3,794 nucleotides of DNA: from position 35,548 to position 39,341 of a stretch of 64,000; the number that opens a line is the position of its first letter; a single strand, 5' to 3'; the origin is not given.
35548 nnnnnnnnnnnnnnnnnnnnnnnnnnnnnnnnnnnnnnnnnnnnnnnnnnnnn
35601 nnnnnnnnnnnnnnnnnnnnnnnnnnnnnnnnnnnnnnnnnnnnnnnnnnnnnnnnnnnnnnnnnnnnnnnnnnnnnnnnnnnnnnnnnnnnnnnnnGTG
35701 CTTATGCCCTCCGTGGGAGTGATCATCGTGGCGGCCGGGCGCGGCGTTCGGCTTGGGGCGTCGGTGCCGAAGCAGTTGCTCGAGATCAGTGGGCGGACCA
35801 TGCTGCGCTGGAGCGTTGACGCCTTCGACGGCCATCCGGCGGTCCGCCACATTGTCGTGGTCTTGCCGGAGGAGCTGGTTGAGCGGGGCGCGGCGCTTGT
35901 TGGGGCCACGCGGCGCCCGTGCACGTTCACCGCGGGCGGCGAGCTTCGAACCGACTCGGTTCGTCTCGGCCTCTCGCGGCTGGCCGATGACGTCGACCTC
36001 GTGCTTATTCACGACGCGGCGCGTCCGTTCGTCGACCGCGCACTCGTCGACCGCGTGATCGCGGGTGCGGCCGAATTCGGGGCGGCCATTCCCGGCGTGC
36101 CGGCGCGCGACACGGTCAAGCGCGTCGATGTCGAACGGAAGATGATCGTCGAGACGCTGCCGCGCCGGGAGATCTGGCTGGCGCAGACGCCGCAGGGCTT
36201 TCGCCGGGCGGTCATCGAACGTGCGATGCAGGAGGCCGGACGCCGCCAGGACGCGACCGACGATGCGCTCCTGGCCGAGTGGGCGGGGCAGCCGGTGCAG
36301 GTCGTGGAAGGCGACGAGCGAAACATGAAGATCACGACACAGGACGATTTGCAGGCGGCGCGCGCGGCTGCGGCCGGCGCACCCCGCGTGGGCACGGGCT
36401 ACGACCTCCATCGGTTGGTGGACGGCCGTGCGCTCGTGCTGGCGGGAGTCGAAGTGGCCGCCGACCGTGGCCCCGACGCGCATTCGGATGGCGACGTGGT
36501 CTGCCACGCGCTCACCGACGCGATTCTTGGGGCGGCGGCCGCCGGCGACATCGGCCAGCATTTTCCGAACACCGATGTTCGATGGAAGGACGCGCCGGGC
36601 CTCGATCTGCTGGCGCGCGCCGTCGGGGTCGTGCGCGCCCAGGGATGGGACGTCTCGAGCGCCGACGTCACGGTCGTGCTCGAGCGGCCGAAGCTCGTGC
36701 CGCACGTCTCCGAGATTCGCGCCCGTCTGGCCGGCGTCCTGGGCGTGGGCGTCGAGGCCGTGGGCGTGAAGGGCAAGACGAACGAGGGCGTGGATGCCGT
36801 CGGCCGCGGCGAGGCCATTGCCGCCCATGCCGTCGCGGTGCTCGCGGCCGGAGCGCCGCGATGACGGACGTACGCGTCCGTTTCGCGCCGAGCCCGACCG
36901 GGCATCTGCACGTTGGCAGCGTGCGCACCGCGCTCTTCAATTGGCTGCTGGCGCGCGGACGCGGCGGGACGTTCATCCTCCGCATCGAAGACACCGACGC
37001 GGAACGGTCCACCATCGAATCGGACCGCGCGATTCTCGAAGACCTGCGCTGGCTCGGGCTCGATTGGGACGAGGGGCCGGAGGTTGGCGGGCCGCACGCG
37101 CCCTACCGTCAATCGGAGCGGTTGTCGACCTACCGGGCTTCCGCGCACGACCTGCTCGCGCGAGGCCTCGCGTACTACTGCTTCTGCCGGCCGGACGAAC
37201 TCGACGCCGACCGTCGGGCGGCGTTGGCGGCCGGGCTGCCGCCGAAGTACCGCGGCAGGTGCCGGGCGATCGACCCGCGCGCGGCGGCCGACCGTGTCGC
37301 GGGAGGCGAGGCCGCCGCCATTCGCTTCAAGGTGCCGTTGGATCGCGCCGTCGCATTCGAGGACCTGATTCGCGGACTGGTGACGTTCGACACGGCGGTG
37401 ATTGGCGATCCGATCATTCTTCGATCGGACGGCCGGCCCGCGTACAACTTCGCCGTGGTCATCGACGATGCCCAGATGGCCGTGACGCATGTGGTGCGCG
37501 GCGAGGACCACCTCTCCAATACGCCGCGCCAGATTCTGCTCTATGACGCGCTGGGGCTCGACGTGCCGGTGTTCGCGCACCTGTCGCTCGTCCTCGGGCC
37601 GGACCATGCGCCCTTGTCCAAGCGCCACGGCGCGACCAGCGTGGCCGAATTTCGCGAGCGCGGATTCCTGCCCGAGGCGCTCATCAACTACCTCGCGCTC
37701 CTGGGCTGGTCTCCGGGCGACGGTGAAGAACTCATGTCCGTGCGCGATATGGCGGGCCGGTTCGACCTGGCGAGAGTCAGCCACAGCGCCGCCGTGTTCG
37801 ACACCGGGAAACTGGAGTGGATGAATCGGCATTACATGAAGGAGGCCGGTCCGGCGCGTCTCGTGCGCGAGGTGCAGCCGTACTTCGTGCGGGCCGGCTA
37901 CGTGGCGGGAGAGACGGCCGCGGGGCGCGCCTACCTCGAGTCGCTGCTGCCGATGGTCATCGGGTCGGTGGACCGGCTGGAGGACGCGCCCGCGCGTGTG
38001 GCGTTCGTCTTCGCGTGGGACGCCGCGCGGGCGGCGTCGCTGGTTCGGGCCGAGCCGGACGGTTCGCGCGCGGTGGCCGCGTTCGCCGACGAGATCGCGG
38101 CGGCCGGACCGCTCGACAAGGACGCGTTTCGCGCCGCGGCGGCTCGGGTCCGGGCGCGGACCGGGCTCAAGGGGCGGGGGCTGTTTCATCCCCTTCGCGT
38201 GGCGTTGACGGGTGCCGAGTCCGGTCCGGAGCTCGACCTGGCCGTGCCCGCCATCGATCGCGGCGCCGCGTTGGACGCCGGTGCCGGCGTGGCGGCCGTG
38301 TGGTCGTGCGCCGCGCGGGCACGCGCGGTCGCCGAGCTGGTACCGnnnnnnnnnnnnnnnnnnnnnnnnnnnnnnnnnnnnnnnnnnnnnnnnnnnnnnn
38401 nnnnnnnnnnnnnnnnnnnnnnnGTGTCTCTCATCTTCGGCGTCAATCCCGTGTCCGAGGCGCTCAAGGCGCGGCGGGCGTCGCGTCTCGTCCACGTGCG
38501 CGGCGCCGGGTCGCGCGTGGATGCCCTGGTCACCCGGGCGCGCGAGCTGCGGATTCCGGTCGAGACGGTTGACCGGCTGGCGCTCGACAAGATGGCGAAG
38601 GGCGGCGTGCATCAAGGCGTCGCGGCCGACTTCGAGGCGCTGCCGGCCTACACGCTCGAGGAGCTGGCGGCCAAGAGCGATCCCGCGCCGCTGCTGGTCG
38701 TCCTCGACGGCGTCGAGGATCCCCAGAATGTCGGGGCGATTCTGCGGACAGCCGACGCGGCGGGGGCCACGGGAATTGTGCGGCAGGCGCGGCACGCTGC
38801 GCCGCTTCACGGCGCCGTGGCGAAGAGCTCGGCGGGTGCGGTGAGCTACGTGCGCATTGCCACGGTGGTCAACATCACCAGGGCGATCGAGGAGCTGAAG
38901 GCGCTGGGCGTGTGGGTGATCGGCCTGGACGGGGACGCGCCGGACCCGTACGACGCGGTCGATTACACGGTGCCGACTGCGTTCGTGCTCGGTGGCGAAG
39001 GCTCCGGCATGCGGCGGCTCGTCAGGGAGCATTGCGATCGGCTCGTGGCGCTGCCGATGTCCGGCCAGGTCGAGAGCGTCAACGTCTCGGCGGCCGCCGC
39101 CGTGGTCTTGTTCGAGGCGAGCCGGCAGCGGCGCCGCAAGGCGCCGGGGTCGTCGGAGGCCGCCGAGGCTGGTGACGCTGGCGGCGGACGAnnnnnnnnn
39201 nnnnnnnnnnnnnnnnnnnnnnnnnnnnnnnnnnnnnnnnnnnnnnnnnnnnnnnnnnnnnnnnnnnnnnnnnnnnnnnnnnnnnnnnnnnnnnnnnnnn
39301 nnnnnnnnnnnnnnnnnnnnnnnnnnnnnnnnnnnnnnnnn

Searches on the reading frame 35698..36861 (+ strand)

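Call 49: search_protein_families(library=ncbifam, proteins=[window:35698-36861:+], max_evalue=1e-8)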
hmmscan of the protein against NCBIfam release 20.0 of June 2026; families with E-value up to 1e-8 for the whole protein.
window:35698-36861:+ (388 aa): 7 families
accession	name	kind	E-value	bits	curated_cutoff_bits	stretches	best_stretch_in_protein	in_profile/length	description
NF006899.0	PRK09382.1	equivalog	1.6e-107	360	417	1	3-383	4-380/387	bifunctional 2-C-methyl-D-erythritol 4-phosphate cytidylyltransferase/2-C-methyl-D-erythritol 2,4-cyclodiphosphate synthase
TIGR00453.1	ispD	equivalog_domain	3.4e-68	229.4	181.3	1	8-223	2-217/219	2-C-methyl-D-erythritol 4-phosphate cytidylyltransferase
TIGR00151.1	ispF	equivalog_domain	4.9e-54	182.6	116.45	1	230-383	1-154/155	2-C-methyl-D-erythritol 2,4-cyclodiphosphate synthase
NF001186.0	PRK00155.2-3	equivalog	1.1e-50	172.1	253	1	6-223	5-220/224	2-C-methyl-D-erythritol 4-phosphate cytidylyltransferase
NF009924.0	PRK13385.1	subfamily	4.5e-34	118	342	1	8-225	5-223/230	2-C-methyl-D-erythritol 4-phosphate cytidylyltransferase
NF001183.0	PRK00155.1-3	subfamily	5.3e-29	101.2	166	1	10-224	6-230/237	D-ribitol-5-phosphate cytidylyltransferase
TIGR03310.1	matur_MocA_YgfJ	equivalog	8.9e-09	35.6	186.45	0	8-123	2-114/188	molybdenum cofactor cytidylyltransferase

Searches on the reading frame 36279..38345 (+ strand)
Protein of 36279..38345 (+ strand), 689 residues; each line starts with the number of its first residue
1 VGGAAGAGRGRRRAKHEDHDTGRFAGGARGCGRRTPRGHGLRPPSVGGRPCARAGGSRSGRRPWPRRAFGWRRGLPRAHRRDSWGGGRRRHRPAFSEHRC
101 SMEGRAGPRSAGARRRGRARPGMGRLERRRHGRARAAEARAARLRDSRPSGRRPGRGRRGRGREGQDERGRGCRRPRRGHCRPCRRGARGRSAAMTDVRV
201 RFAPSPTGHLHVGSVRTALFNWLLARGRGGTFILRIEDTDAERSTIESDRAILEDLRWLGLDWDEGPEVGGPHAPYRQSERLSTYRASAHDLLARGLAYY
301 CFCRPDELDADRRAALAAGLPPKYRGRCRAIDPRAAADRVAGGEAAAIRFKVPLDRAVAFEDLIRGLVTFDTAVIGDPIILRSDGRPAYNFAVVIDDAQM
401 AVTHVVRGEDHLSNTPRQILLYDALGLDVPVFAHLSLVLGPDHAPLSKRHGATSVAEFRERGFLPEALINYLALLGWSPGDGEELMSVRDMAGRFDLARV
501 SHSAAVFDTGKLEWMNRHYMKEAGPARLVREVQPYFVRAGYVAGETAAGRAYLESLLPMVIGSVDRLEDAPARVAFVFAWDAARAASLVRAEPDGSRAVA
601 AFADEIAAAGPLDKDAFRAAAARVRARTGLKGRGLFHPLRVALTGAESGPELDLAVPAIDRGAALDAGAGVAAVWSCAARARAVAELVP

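Call 14: search_protein_families(library=ncbifam, proteins=[window:36279-38345:+], max_evalue=0.00001)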
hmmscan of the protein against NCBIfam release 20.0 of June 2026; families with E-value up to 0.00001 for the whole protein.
window:36279-38345:+ (689 aa): 10 families
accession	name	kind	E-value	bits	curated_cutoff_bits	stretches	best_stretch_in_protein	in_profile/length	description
TIGR00464.1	gltX_bact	equivalog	2.3e-149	498.3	289.95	1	198-664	2-459/470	glutamate--tRNA ligase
NF004315.1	PRK05710.1-4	equivalog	4.7e-76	255.8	250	1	201-470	2-272/274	tRNA glutamyl-Q(34) synthetase GluQRS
TIGR03838.1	queuosine_YadB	equivalog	5.6e-70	235.8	276.7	1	199-478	2-258/272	tRNA glutamyl-Q(34) synthetase GluQRS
NF004314.0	PRK05710.1-3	equivalog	6.3e-65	219.5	256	1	197-483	6-266/297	tRNA glutamyl-Q(34) synthetase GluQRS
NF004313.0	PRK05710.1-2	equivalog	7.5e-55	186.2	380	1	196-460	3-256/299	tRNA glutamyl-Q(34) synthetase GluQRS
NF004312.0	PRK05710.1-1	equivalog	7.4e-45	153.6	453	1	200-468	16-259/306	tRNA glutamyl-Q(34) synthetase GluQRS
NF003169.0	PRK04156.1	equivalog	1.1e-40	139.8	516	2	195-313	99-210/567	glutamate--tRNA ligase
TIGR00463.1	gltX_arch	equivalog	3.5e-34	118.2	401.75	1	193-437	89-321/560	glutamate--tRNA ligase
NF011291.0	PRK14703.1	equivalog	6.2e-19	67.7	681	1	196-329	30-155/769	glutamine--tRNA ligase/YqeY domain fusion protein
TIGR00440.1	glnS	equivalog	1.7e-14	53.6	425.8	1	198-406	1-202/524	glutamine--tRNA ligase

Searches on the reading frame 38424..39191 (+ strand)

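Call 13: search_protein_families(library=ncbifam, proteins=[window:38424-39191:+], max_evalue=0.00001)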
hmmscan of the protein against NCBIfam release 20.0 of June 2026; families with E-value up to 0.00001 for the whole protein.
window:38424-39191:+ (256 aa): 8 families
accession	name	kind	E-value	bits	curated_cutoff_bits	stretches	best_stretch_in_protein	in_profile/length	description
TIGR00186.1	rRNA_methyl_3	equivalog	1.4e-64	217.8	160.15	1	2-236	3-240/240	23S rRNA (guanosine(2251)-2'-O)-methyltransferase RlmB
NF008386.0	PRK11181.1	equivalog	6e-55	186.1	366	1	3-237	4-243/244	23S rRNA (guanosine(2251)-2'-O)-methyltransferase RlmB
NF008295.0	PRK11081.1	equivalog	7.8e-28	97.6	227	1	89-238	19-167/230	tRNA (guanosine(18)-2'-O)-methyltransferase TrmH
NF008117.0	PRK10864.1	equivalog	5.3e-17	62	267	1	47-237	154-343/344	tRNA/rRNA methyltransferase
NF000477.1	NshR_TsnR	equivalog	2e-14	53.7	425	1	3-234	33-262/266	NshR/TsnR family 23S rRNA methyltransferase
NF000035.1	nosihep_NshR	exception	3.1e-12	46.6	500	1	3-234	33-262/274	NshR family nosiheptide/thiostrepton resistance 23S rRNA methyltransferase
TIGR00185.1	tRNA_yibK_trmL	equivalog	3.2e-12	46.6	190.6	1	92-238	4-150/154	tRNA (uridine(34)/cytosine(34)/5-carboxymethylaminomethyluridine(34)-2'-O)-methyltransferase TrmL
TIGR00050.1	rRNA_methyl_1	subfamily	1.4e-07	31.6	167.15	1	176-247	93-168/233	TrmJ/YjtD family RNA methyltransferase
